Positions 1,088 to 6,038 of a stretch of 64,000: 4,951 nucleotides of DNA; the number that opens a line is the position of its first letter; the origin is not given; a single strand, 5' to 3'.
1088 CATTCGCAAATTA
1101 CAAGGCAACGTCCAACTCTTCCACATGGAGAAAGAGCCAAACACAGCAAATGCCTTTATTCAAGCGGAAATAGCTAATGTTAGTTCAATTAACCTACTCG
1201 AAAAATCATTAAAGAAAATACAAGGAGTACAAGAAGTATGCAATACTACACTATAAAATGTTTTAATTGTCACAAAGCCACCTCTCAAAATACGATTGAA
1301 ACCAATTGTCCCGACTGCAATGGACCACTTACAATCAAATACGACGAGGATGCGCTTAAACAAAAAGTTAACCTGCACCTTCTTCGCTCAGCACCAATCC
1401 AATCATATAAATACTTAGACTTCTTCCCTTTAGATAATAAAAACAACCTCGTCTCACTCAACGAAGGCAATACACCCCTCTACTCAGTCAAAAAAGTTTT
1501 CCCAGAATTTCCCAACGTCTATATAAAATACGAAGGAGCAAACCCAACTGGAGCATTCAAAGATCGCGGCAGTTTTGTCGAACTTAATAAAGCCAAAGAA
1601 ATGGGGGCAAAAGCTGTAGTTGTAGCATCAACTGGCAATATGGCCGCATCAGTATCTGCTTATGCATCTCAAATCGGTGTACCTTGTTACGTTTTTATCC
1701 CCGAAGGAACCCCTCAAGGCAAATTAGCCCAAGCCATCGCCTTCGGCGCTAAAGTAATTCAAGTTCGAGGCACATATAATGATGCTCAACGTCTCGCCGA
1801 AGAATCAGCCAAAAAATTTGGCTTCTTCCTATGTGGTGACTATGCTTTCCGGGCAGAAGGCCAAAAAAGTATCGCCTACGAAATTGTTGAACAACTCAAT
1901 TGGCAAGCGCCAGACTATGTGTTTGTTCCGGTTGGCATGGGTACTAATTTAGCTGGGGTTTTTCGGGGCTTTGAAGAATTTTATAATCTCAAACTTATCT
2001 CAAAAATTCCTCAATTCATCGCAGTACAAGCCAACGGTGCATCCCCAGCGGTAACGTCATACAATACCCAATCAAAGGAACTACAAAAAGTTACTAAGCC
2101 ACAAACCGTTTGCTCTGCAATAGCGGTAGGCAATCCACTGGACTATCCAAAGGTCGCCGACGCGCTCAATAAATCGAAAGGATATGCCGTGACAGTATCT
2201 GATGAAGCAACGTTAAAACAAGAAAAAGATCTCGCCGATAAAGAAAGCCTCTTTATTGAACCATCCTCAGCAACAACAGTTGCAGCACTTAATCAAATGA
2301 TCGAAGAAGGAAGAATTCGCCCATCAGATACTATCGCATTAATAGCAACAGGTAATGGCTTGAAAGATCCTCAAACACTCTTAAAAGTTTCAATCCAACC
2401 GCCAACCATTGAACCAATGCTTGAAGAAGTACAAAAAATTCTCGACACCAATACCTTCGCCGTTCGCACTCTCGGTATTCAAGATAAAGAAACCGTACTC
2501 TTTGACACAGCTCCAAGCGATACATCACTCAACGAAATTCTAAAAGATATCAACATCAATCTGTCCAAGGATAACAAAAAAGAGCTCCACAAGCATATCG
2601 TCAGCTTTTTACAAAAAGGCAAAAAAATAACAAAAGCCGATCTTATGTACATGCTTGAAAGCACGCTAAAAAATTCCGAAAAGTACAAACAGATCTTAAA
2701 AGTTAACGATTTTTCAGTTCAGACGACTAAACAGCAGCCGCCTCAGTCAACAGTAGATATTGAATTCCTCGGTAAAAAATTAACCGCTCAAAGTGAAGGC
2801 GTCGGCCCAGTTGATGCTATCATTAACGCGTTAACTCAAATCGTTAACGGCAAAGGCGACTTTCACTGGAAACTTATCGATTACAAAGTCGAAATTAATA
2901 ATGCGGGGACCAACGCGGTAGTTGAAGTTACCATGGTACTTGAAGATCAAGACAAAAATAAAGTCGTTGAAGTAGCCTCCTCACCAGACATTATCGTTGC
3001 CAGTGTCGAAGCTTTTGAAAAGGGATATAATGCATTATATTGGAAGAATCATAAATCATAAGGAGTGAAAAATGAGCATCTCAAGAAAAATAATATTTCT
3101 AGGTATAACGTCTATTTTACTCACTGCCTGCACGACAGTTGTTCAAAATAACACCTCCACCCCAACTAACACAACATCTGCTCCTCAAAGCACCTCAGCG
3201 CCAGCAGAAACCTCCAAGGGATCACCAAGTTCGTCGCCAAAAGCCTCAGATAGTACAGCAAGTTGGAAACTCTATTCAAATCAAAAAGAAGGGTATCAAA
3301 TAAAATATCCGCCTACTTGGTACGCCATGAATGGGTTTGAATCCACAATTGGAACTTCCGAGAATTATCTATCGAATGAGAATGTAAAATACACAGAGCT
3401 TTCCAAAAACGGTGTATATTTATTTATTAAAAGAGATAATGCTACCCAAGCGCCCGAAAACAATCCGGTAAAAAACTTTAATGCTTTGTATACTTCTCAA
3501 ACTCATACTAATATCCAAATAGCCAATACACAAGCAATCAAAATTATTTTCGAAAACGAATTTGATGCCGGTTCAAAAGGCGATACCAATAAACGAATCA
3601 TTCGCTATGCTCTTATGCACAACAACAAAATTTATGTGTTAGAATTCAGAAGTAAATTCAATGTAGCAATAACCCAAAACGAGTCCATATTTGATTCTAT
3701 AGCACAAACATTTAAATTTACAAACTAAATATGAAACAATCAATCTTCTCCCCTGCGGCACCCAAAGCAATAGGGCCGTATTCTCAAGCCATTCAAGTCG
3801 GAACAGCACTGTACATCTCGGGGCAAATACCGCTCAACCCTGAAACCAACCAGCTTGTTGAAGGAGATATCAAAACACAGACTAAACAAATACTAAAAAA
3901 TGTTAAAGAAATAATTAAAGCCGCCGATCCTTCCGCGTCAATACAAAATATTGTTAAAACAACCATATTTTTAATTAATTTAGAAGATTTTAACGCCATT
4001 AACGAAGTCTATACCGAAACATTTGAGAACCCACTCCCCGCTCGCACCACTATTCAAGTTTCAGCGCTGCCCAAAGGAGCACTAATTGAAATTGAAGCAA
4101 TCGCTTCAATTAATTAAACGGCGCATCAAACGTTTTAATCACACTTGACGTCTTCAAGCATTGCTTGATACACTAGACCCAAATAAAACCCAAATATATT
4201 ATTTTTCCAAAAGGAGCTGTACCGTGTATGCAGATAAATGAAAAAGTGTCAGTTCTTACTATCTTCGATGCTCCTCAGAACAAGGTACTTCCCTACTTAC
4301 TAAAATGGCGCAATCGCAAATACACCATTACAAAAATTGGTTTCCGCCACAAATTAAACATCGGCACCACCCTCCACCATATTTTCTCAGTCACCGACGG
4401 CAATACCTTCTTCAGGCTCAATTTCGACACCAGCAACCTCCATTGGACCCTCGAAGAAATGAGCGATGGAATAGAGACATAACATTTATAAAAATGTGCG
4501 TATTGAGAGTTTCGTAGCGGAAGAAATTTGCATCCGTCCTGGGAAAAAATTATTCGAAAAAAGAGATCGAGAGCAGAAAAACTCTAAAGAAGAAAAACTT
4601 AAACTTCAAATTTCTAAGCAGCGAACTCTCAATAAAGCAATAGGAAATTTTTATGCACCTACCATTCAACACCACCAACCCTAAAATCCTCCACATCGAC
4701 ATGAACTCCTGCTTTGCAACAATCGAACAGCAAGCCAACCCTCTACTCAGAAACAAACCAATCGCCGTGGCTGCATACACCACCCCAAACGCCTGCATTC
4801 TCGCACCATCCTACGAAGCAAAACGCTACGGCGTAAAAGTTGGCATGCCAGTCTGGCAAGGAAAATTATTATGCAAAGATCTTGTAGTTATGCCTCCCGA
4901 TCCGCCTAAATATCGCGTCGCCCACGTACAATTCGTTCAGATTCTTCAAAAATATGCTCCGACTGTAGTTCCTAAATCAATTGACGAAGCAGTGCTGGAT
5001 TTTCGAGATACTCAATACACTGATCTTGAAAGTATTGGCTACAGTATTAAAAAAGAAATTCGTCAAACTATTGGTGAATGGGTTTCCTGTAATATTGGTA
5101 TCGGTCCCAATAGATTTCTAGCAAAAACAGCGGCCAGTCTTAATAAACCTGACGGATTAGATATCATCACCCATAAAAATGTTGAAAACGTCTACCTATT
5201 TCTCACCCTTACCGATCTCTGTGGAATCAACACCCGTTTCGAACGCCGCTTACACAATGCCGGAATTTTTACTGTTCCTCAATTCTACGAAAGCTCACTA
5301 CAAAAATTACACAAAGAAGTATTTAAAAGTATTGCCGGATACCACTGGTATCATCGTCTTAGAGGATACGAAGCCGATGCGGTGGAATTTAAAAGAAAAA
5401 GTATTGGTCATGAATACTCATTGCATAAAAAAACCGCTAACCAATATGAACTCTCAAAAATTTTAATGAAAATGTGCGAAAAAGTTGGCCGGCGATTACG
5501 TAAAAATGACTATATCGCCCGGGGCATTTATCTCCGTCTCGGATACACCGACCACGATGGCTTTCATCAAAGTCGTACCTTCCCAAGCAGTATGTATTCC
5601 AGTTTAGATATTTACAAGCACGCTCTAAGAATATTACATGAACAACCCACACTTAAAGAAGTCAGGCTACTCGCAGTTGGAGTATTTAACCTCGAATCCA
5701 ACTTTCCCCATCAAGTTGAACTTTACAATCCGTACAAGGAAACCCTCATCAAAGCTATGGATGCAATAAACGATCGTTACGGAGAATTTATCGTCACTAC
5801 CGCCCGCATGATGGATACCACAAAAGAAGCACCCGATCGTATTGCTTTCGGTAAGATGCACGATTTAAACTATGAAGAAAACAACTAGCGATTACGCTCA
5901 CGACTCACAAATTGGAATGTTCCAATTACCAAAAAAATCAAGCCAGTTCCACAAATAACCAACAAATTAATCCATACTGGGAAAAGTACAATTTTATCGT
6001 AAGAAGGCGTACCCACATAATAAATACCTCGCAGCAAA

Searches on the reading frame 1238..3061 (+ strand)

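Call 64: search_protein_families(library=pfam, proteins=[window:1238-3061:+], max_evalue=0.00001)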
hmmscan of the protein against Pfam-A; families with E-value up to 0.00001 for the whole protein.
window:1238-3061:+ (607 aa): 2 families
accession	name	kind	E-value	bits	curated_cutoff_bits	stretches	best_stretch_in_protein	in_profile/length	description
PF00291.31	PALP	-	1.1e-74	251.9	35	1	72-372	1-295/295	Pyridoxal-phosphate dependent enzyme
PF08502.15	LeuA_dimer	-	1.4e-27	96.6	24.9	1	464-600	2-130/131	LeuA allosteric (dimerisation) domain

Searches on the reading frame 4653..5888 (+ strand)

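Call 64: search_protein_families(library=pfam, proteins=[window:4653-5888:+], max_evalue=0.00001)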
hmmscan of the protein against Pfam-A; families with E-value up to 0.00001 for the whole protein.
window:4653-5888:+ (411 aa): 2 families
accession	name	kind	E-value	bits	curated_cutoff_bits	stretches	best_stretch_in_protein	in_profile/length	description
PF00817.25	IMS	-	6.2e-36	124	23.2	1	15-161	1-147/148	impB/mucB/samB family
PF11799.13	IMS_C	-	6.6e-21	75.2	20.7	1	248-356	1-108/109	impB/mucB/samB family C-terminal domain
